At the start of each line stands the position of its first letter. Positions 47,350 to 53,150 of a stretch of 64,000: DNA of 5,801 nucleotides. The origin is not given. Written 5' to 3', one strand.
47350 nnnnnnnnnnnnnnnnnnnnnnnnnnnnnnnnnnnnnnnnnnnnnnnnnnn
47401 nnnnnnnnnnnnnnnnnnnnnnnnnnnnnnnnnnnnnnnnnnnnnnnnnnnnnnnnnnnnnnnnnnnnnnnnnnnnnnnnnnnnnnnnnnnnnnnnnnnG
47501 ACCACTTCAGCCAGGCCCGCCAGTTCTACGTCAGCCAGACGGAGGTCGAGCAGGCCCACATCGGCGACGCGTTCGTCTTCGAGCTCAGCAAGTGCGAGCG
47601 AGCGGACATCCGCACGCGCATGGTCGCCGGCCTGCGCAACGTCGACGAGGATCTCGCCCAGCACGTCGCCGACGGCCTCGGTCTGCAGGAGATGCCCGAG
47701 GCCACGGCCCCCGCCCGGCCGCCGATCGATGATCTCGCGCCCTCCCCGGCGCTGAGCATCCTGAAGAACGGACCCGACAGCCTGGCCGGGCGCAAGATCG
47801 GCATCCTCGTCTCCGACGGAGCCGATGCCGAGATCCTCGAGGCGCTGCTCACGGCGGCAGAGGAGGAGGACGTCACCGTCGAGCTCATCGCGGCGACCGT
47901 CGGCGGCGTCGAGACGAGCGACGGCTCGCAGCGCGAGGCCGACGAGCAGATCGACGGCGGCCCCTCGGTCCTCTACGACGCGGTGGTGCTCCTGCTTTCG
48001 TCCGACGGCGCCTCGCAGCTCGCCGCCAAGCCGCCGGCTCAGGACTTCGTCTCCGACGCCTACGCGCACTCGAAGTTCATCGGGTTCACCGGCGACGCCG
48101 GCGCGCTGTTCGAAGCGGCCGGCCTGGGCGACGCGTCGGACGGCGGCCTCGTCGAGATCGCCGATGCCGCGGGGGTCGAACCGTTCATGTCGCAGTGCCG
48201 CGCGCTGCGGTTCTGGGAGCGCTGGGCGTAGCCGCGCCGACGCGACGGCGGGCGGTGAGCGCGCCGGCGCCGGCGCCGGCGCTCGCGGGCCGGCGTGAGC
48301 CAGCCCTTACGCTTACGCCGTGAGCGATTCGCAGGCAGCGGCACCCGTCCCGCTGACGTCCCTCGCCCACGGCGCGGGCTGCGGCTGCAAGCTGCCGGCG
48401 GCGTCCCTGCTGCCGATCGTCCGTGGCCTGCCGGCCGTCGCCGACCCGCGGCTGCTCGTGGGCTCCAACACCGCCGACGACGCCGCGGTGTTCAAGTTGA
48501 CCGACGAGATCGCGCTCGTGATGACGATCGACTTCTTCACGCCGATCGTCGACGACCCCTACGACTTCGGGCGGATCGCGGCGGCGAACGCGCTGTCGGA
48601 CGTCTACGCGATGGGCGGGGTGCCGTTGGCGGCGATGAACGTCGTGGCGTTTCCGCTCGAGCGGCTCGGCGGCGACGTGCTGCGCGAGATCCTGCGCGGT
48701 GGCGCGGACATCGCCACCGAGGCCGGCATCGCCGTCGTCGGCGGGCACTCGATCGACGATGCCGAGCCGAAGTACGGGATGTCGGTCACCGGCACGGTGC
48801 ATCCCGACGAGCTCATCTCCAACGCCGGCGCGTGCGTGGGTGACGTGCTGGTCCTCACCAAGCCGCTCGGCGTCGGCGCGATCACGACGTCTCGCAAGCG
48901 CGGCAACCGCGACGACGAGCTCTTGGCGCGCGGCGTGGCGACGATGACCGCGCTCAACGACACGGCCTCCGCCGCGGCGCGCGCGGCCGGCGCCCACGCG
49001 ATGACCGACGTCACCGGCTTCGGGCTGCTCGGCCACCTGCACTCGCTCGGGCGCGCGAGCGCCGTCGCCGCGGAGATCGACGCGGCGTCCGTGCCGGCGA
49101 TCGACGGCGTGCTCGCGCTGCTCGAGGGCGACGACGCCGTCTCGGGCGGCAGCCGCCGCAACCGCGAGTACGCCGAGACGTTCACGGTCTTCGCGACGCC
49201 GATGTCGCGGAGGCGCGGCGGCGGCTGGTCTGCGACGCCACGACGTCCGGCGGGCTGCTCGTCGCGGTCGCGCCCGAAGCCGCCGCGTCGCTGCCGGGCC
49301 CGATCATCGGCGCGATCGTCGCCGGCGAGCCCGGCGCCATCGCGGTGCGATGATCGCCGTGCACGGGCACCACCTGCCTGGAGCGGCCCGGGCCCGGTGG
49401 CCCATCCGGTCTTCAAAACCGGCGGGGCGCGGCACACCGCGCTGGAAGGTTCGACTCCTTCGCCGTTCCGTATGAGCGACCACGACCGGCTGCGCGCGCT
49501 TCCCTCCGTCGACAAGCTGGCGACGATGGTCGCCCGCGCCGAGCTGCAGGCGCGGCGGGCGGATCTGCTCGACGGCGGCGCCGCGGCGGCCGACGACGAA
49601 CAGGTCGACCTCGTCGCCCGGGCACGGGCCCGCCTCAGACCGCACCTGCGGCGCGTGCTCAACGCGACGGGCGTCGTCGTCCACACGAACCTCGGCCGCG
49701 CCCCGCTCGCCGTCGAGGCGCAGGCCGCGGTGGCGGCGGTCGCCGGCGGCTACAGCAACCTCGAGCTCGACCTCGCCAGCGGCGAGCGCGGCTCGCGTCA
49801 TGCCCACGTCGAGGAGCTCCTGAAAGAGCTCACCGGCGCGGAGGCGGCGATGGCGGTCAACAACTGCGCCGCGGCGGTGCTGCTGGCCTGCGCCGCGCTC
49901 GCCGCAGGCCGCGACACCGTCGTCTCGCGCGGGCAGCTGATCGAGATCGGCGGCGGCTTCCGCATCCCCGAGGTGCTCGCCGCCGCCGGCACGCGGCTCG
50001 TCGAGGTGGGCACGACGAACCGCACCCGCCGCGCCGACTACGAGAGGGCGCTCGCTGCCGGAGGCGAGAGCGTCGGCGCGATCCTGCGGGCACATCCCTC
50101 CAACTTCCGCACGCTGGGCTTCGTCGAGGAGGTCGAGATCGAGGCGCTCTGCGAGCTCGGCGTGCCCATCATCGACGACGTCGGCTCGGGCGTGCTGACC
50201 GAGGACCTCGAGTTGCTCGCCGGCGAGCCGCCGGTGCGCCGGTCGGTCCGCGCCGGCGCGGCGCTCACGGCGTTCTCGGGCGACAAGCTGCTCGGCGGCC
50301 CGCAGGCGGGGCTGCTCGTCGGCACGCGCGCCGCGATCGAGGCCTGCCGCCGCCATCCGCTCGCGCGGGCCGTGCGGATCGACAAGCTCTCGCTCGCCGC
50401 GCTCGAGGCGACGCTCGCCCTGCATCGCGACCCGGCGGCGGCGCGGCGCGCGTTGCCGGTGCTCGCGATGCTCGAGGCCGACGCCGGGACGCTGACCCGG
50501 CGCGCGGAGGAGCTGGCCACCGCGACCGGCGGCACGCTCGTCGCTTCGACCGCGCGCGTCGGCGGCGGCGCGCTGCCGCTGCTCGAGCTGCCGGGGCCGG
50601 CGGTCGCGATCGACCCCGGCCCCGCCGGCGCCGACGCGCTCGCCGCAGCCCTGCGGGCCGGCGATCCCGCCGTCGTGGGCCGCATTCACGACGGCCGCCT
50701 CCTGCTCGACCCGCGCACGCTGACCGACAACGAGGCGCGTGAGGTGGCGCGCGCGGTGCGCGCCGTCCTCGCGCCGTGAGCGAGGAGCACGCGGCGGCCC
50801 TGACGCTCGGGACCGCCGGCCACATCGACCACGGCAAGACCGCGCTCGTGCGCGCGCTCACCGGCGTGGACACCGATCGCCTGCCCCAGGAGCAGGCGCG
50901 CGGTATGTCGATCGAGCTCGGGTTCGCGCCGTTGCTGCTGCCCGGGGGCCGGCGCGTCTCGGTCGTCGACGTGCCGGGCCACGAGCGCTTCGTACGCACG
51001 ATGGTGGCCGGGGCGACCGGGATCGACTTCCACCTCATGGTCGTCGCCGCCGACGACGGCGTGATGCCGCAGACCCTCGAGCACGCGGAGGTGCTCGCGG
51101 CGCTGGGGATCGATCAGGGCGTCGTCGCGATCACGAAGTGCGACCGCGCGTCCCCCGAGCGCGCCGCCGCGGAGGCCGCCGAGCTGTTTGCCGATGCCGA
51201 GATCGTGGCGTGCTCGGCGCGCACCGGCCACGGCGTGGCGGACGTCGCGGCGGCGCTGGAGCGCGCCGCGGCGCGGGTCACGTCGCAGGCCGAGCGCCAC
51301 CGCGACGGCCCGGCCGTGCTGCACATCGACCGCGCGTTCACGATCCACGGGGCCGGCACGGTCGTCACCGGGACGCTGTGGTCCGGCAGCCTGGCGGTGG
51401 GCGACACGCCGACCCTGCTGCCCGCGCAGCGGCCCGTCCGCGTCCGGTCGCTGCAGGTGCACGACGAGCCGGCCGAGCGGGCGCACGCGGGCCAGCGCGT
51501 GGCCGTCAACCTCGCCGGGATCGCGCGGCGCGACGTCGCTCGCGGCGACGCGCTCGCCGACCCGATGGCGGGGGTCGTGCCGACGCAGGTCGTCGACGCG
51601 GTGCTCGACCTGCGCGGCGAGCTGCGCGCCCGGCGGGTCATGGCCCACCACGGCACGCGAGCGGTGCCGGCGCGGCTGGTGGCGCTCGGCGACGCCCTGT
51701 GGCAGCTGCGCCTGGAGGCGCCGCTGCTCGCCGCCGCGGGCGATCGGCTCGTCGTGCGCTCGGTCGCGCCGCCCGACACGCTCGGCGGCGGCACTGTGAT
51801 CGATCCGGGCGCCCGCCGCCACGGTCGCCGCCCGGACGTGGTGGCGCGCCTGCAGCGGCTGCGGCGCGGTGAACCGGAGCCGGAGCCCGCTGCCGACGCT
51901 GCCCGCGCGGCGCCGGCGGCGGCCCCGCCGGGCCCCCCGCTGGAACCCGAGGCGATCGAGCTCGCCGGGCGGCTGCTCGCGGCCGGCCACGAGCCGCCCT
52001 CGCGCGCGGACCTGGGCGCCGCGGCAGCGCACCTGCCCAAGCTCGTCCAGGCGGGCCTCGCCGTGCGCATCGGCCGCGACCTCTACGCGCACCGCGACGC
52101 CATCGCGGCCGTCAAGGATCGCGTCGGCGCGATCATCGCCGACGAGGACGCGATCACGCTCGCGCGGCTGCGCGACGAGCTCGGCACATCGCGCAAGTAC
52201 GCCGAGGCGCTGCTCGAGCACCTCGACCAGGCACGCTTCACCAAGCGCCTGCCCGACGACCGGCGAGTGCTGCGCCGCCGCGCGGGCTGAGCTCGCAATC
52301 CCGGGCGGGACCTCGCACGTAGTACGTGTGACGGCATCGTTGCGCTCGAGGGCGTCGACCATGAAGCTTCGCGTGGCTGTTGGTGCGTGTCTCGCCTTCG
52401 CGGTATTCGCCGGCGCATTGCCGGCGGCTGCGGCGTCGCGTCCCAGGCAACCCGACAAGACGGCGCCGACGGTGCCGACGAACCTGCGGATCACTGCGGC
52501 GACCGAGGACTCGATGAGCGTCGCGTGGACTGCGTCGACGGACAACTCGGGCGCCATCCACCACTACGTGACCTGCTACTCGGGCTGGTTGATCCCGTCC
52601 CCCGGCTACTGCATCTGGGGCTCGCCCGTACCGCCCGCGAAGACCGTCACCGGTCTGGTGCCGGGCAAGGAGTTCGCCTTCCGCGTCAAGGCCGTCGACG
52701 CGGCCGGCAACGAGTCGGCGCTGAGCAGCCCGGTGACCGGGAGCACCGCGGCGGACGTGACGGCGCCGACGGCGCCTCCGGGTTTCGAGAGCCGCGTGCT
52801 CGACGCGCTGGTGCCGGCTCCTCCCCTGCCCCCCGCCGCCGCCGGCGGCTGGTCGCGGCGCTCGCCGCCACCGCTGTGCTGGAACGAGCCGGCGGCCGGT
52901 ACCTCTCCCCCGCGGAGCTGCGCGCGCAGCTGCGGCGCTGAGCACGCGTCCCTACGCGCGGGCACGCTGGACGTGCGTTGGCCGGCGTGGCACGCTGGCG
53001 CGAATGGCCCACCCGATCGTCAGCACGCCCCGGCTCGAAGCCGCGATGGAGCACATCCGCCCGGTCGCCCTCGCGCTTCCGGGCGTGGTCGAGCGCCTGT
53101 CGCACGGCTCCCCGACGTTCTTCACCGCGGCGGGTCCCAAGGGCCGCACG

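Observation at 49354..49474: tRNA-Sec sits 1 nt upstream of the selA start codon, so tRNA 3' processing could create a leaderless selA mRNA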

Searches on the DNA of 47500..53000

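Call 4: search_rna_families(source=window, start=47500, end=53000, threshold=evalue, max_evalue=1, show_alignments=2)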
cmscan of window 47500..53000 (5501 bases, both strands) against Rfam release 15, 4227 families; matches with E-value up to 1: 3.
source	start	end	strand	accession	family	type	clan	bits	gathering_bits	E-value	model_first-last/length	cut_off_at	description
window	49380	49469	+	RF01852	tRNA-Sec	Gene; tRNA;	CL00001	66.7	47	1.8e-12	1-91/91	no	Selenocysteine transfer RNA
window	50990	51077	-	RF03536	Flavi_TBFV_xrRNA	Cis-reg;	-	20.5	46.5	0.61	1-89/89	no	Tick-borne Flavivirus exoribonuclease-resistant RNA element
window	51505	51572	-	RF01781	ASdes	Gene; sRNA;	-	19.4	40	0.88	1-68/68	no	ASdes TB sRNA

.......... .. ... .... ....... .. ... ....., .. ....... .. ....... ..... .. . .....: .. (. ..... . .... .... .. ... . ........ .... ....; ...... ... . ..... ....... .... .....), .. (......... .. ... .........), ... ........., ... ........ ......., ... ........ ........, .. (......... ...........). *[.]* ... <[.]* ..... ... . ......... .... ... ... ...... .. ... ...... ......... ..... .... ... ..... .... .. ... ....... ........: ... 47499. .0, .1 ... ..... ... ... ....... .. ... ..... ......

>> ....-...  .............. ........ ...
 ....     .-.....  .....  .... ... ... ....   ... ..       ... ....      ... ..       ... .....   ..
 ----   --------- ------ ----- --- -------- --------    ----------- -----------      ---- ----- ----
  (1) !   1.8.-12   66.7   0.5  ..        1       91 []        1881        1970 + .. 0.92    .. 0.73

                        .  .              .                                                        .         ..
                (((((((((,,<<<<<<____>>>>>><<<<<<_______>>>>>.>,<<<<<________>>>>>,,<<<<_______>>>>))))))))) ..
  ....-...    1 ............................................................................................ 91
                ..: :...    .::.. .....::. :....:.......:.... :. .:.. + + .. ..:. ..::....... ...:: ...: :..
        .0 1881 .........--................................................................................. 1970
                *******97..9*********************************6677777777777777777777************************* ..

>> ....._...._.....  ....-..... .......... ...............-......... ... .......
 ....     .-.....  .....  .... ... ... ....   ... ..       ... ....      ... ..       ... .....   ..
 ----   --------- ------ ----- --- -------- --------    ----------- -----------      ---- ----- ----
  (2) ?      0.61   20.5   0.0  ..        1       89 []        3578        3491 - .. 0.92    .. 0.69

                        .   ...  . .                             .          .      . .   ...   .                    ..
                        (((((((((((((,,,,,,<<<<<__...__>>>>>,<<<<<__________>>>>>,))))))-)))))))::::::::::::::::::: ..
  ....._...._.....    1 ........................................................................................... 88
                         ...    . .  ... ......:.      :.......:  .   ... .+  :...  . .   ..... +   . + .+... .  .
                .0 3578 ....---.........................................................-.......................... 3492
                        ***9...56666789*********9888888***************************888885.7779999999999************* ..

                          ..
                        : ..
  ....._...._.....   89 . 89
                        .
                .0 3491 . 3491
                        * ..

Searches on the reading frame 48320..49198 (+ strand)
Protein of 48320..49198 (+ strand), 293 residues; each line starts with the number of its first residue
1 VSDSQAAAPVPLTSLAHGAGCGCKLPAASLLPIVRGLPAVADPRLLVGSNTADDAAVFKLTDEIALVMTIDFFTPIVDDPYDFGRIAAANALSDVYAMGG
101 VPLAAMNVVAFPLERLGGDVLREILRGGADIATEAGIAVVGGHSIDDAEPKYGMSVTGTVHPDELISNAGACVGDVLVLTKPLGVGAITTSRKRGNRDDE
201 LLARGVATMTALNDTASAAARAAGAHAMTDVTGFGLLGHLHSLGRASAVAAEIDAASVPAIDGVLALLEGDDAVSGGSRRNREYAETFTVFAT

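Call 29: search_protein_families(library=pfam, proteins=[window:48320-49198:+])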
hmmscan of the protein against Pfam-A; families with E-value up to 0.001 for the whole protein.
window:48320-49198:+ (293 aa): 2 families
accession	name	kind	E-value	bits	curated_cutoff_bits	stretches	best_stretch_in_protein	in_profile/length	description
PF00586.29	AIRS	-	8.8e-29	100.6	24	1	53-160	2-112/112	AIR synthase related protein, N-terminal domain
PF02769.27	AIRS_C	-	1.1e-13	52.1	23.1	1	173-262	2-98/156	AIR synthase related protein, C-terminal domain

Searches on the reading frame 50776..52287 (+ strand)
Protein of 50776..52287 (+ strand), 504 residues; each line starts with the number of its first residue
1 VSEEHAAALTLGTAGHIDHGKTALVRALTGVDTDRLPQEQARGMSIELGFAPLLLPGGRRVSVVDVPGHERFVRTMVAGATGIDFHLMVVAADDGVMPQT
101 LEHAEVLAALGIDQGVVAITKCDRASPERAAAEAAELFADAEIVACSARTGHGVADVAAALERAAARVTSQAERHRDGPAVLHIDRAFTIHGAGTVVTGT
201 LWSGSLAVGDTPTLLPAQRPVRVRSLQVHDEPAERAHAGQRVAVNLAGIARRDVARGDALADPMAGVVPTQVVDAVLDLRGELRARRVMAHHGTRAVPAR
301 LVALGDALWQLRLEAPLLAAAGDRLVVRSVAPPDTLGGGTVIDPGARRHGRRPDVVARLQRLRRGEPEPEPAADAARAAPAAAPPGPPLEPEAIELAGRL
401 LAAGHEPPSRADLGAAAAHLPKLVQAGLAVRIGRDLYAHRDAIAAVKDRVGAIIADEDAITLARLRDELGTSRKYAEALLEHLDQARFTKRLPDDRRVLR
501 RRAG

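Call 29: search_protein_families(library=pfam, proteins=[window:50776-52287:+])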
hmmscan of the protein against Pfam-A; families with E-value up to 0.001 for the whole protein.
window:50776-52287:+ (504 aa): 4 families
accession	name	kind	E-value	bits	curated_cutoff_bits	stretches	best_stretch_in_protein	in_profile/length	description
PF00009.33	GTP_EFTU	-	1.2e-28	100.4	26.5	1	9-163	4-184/188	Elongation factor Tu GTP binding domain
PF09107.17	SelB-wing_3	-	3.8e-15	55.6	23.2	1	453-497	2-46/47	Elongation factor SelB, winged helix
PF25461.1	Beta-barrel_SelB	-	2.5e-13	50.6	27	1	286-346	18-78/80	Selenocysteine-specific elongation factor, beta-barrel domain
PF03144.31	GTP_EFTU_D2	-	2e-11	44.6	30.3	1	194-260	1-72/73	Elongation factor Tu domain 2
